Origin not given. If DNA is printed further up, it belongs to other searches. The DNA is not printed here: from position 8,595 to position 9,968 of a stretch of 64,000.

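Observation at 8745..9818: Radical SAM protein with viperin-like sequence blocks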

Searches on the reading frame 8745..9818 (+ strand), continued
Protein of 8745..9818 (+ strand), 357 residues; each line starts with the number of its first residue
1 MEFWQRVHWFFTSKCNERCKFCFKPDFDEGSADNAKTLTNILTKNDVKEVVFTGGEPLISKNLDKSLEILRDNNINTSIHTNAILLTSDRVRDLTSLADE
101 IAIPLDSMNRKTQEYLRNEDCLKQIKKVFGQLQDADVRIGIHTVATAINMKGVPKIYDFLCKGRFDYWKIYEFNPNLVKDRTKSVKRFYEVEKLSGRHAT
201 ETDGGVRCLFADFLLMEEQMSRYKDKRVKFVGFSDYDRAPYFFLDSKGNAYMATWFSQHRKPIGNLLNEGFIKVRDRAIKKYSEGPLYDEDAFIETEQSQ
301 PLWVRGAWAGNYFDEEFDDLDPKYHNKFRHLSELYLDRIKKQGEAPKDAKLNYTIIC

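Call 23: find_encoding_contigs(protein=P0017, flank=8000, max_places=1)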
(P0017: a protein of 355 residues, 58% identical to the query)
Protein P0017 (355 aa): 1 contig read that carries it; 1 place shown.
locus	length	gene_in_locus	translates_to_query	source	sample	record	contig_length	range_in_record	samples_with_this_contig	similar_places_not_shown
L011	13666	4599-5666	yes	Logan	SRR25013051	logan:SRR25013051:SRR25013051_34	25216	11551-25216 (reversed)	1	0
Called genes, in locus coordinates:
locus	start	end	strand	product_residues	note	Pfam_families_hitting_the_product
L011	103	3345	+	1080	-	PF00354:Pentaxin (faint), PF13385:Laminin_G_3, PF15892:BNR_4, PF13385:Laminin_G_3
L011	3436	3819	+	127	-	-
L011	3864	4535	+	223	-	-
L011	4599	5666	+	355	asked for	PF04055:Radical_SAM, PF13353:Fer4_12 (faint)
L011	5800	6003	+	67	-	-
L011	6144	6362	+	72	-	-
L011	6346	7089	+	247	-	-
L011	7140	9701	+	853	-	PF00690:Cation_ATPase_N, PF00122:E1-E2_ATPase, PF00702:Hydrolase, PF13246:Cation_ATPase, PF00689:Cation_ATPase_C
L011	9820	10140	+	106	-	-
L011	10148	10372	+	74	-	-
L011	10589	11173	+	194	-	PF14329:DUF4386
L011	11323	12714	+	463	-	PF00224:PK, PF02887:PK_C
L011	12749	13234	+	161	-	-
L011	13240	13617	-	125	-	-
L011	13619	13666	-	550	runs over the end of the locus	PF18262:PhetRS_B1 (faint), PF03483:B3_4, PF03484:B5, PF01409:tRNA-synt_2d (faint), PF17759:tRNA_synthFbeta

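Call 24: find_encoding_contigs(protein=P0013, flank=8000, max_places=1)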
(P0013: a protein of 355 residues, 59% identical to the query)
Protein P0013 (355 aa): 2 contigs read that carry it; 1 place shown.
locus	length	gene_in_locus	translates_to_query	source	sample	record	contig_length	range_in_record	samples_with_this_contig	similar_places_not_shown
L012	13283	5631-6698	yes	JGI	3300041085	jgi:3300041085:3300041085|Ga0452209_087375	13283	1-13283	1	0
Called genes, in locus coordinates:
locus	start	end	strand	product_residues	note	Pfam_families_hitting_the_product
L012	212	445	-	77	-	-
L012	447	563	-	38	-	-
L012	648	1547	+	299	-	PF14528:LAGLIDADG_3 (faint)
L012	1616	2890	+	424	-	PF22205:Csm6_6H, PF09670:Cas_Cas02710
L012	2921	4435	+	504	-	-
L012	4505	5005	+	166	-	-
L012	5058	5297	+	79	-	-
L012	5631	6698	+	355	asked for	PF04055:Radical_SAM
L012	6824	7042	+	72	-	-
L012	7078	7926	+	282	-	PF22569:DCD_C (weak), PF22769:DCD (weak)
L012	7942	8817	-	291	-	-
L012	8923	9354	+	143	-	-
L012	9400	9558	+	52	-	-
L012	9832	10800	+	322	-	PF05496:RuvB_N, PF00004:AAA, PF13173:AAA_14 (weak), PF13177:DNA_pol3_delta2, PF21960:RCF1-5-like_lid, PF25361:AAA_lid_RFC1 (weak), PF16193:AAA_assoc_2 (weak), PF08542:Rep_fac_C, +1 more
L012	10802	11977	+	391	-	PF05673:DUF815 (weak), PF00004:AAA, PF13173:AAA_14 (weak), PF21960:RCF1-5-like_lid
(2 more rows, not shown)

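Call 26: predict_structure(alignment_id=A1)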
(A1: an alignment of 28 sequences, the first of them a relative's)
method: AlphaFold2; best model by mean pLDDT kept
length: 357 residues; sequences in the alignment: 28
mean_pLDDT: 90.0   pTM: 0.88
mean pLDDT of the five models: 90.0, 88.4, 87.4, 86.6, 82.8
residues with pLDDT >= 90: 241; 70-90: 96; 50-70: 19; < 50: 1
segments of 3 or more residues with pLDDT < 50: none
pLDDT, mean of each block of 10 residues (from residue 1): 93 84 71 88 97 88 94 97 94 97 97 94 97 97 97 98 97 88 93 93 93 97 95 75 93 73 95 96 79 74 85 84 94 93 88 66
secondary structure, 60 per line:
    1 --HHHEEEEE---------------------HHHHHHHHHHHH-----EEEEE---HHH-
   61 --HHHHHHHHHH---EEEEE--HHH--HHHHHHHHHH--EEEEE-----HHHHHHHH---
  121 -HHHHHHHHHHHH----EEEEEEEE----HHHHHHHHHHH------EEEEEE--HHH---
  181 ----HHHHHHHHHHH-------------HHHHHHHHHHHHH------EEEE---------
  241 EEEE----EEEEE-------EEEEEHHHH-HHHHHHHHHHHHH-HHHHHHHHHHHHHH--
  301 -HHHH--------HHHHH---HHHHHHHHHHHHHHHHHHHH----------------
elements in order: E6-10 H32-43 E49-53 H63-72 E76-80 H88-97 E100-104 H110-117 H122-133 E138-145 H150-160 E167-172 H185-195 H209-221 E228-231 E241-244 E249-253 E261-265 H266-269 H271-283 H285-298 H302-305 H314-318 H322-341

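Call 28: search_protein_representatives(alignment_id=A1)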
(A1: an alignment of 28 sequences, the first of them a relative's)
Query: 28 sequences, 356 profile positions. Proteins with E-value up to 0.001 (for the whole library): 55040; up to 1e-10: 9260; up to 1e-30: 96. The best 150 are listed.
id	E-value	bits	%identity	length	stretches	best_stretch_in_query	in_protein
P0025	1.8e-171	586.4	-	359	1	1-354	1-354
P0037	2.2e-125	434.8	-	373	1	1-352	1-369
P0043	3.6e-124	430.8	-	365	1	1-350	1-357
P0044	4.7e-118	410.7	-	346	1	1-345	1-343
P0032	1.1e-116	406.1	-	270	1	88-355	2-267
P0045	1.2e-116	406.1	-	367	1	1-346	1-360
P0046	2.3e-115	401.9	-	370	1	1-348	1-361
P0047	4.6e-113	394.3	-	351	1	5-341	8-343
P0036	7.9e-112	390.2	-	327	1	18-346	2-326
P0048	4.6e-111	387.7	-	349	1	3-347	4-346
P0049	2.1e-108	378.9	-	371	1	1-346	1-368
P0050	6.8e-107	374.0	-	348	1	1-347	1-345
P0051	9.3e-107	373.5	-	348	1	3-351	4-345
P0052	1.7e-102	359.5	-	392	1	2-350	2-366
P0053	4.1e-102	358.3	-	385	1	5-347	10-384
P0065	1.0e-86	307.6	-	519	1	6-287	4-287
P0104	4.9e-43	164.0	-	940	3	11-173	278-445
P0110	7.6e-38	146.9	-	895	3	11-284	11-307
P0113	1.5e-35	139.3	-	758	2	5-199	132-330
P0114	1.9e-35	139.0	-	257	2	1-174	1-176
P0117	2.3e-34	135.4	-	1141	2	10-279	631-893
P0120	6.0e-33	130.8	-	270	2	6-177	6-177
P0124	5.7e-32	127.5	-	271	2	6-185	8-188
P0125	5.8e-32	127.5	-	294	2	5-176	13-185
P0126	6.1e-32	127.4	-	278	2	7-175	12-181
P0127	8.9e-32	126.9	-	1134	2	11-286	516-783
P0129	2.3e-31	125.6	-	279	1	5-283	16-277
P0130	2.5e-31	125.4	-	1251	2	7-276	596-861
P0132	4.2e-31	124.7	-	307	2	7-175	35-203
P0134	8.3e-31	123.7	-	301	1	6-275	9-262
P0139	1.9e-30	122.6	-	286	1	5-297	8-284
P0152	2.3e-29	119.0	-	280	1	6-221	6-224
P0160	6.8e-29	117.4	-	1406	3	12-273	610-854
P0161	1.3e-28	116.5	-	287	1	7-279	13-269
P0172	3.5e-28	115.1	-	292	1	7-218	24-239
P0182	1.5e-27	113.0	-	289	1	10-212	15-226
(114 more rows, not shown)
